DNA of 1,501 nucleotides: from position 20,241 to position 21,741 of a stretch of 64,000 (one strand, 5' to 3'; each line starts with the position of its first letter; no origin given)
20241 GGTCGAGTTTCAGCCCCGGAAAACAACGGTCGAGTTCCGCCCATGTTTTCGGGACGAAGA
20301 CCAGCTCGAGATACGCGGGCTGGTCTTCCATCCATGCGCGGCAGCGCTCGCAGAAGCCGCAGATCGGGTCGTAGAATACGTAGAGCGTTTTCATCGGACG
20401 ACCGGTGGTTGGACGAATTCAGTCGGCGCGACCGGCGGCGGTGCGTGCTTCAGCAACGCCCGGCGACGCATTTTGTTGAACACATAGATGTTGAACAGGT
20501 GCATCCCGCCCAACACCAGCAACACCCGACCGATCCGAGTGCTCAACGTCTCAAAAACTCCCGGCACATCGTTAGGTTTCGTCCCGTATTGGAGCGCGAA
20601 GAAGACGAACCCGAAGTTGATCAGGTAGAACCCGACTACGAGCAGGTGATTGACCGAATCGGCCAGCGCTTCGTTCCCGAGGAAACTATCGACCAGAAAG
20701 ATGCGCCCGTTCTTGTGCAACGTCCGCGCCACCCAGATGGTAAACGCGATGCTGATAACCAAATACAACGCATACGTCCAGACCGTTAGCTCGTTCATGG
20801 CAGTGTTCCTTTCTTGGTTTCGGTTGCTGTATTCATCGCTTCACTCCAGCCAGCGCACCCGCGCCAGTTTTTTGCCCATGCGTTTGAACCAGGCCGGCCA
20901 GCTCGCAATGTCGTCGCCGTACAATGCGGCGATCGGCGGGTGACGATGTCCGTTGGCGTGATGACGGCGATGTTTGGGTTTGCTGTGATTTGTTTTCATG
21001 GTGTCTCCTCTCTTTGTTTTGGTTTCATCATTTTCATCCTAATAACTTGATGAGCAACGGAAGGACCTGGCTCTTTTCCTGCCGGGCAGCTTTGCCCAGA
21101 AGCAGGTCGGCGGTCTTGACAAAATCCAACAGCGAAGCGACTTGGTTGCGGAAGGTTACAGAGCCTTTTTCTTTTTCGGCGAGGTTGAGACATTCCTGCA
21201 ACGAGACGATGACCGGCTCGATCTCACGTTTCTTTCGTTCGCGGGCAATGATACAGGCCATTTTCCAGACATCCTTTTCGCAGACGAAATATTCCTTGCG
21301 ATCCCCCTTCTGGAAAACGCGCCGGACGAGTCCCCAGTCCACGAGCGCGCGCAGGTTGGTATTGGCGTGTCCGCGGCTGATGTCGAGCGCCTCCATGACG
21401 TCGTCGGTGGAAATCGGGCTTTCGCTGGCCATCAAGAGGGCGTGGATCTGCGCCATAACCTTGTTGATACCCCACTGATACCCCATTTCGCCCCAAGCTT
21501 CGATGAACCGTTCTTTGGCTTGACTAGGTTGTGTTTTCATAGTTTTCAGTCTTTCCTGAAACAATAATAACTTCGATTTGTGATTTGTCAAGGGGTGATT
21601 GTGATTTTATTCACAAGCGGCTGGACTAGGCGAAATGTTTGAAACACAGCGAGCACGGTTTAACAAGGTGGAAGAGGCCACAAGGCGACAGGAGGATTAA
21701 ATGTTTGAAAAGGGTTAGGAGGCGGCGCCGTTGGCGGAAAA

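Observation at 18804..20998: Operon of three tandem DCC-family (DUF393) thiol-disulfide oxidoreductase paralogs led by a membrane protein and a His-rich mini-ORF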

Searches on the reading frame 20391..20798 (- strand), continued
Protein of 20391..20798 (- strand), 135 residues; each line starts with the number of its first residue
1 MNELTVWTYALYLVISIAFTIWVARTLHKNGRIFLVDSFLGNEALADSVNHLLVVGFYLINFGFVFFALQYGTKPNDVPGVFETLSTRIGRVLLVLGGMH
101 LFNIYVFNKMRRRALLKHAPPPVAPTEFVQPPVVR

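Call 92: search_protein_families(library=pfam, alignment_id=A1, max_evalue=5)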
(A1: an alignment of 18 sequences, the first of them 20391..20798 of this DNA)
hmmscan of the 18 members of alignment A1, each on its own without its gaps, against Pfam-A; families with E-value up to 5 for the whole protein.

A. member 1, window:20391-20798:- (135 aa): 1 family
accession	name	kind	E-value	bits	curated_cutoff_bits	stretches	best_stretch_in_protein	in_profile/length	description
PF18303.6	Saf_2TM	-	0.55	10.5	29.5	1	3-71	22-90/152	SAVED-fused 2TM effector domain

B. families by the number of members that match (of 18 scanned): 14 families
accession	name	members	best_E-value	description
PF18303.6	Saf_2TM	6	0.034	SAVED-fused 2TM effector domain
PF15117.11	UPF0697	2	0.076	Uncharacterised protein family UPF0697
PF02592.20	Vut_1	1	0.015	Putative vitamin uptake transporter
PF06808.19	DctM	1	0.049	Tripartite ATP-independent periplasmic transporter, DctM component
PF19345.5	MTHFR_2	1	0.086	Mycobacterial methylenetetrahydrofolate reductase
PF08507.15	COPI_assoc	1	0.093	COPI associated protein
PF02875.26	Mur_ligase_C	1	0.097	Mur ligase, glutamate ligase domain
PF06724.16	DUF1206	1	0.14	Domain of Unknown Function (DUF1206)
PF25487.1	ETR1_N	1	0.16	Ethylene receptor 1-like, N-terminal domain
PF21944.1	Hemotin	1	0.17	Hemotin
PF00361.26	Proton_antipo_M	1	0.21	NADH:quinone oxidoreductase/Mrp antiporter, TM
PF25587.1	Rv2743c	1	0.23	Rv2743c family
PF11381.13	DUF3185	1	0.9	Protein of unknown function (DUF3185)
PF13127.11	DUF3955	1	2.5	Protein of unknown function (DUF3955)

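Call 93: search_solved_structures(query=A1, max_evalue=5)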
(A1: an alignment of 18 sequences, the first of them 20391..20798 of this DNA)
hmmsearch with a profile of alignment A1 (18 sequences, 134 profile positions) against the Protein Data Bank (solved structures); distinct sequences matched with E-value up to 5: 8.
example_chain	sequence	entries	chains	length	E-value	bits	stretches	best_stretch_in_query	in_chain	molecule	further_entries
8pjr_A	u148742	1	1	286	0.0008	22.4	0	27-45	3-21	SAKe6AC-LB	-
5jsi_A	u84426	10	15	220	0.18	14.8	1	8-96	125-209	Bacteriorhodopsin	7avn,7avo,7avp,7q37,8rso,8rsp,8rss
1xxl_A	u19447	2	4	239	0.36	13.8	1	8-51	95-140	YcgJ protein | ycgJ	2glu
5h6b_A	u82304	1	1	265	0.52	13.3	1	44-74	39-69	Putative secreted lipase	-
5h6g_A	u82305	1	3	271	0.53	13.3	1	44-74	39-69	Putative secreted lipase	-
8rsq_A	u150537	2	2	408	0.64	13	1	8-97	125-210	Bacteriorhodopsin,ADP-ribosylation factor 1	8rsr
4rk1_A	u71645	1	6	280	1.6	11.7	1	17-85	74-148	Ribose transcriptional regulator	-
5c53_B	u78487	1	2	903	1.6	11.7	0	7-34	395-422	Pol gamma B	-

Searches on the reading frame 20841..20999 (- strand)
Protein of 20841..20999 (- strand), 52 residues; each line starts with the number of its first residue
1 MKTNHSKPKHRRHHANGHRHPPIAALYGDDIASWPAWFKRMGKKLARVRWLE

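Call 3: search_protein_families(library=pfam, proteins=[window:20841-20999:-], max_evalue=0.01)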
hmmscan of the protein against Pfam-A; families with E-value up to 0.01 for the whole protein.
window:20841-20999:- (52 aa): 0 families

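Call 6: search_protein_families(library=ncbifam, proteins=[window:20841-20999:-], max_evalue=0.01)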
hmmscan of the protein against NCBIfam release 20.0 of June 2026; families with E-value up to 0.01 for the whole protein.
window:20841-20999:- (52 aa): 0 families

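Call 88: search_protein_representatives(protein=window:20841-20999:-)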
Query: 52 residues. Proteins with E-value up to 0.001 (for the whole library): 1; up to 1e-10: 1; up to 1e-30: 0. The best 1 are listed.
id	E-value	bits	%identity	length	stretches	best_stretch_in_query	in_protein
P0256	9.1e-23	95.2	83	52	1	1-52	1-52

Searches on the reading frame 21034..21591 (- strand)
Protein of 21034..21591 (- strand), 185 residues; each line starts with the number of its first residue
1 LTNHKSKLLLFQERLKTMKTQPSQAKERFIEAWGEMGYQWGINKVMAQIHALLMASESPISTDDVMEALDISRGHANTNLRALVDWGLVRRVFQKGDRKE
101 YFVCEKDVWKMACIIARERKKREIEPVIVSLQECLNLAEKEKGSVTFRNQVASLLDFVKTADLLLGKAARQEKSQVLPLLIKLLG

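Call 3: search_protein_families(library=pfam, proteins=[window:21034-21591:-], max_evalue=0.01)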
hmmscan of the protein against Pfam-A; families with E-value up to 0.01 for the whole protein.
window:21034-21591:- (185 aa): 7 families
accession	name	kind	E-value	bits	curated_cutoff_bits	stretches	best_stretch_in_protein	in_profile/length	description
PF12802.13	MarR_2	-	3.3e-06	27.6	27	1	48-99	7-60/61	MarR family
PF01978.25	TrmB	-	8.1e-05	22.8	25.6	1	41-101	5-62/68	Sugar-specific transcriptional regulator TrmB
PF22168.2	DIP2311-like_C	-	0.0022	18.7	27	1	60-92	20-52/63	Transcriptional regulator DIP2311-like, C-terminal domain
PF25213.1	HVO_A0261_N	-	0.0035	17.6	35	1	47-92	12-57/86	HVO_A0261 N-terminal domain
PF12840.13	HTH_20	-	0.0054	17.1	27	1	51-92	12-51/51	Helix-turn-helix domain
PF01047.28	MarR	-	0.0057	16.9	24.6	1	47-100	4-58/59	MarR family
PF08279.18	HTH_11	-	0.0093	16.3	25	0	48-87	4-43/55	HTH domain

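Call 6: search_protein_families(library=ncbifam, proteins=[window:21034-21591:-], max_evalue=0.01)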
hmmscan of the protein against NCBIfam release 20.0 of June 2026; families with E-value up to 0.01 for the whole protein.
window:21034-21591:- (185 aa): 5 families
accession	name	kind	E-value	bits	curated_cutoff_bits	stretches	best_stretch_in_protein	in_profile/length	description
NF047500.1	choline_R_CudC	equivalog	6.4e-15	55.4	218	1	23-134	5-115/171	choline uptake/conversion transcriptional regulator CudC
NF053606.1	Sta1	subfamily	4.2e-07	30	80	1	35-99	11-77/100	Sta1 family transcriptional regulator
NF040939.2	trans_reg_lrs14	equivalog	1.8e-05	24.7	90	1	36-97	13-74/103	Lrs14 family HTH-type transcriptional regulator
TIGR04176.1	MarR_EPS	equivalog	0.0027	17.7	88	1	56-102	15-62/105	MarR family EPS-associated transcriptional regulator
TIGR00122.1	birA_repr_reg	equivalog_domain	0.0083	16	70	0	52-88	6-42/69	biotin operon repressor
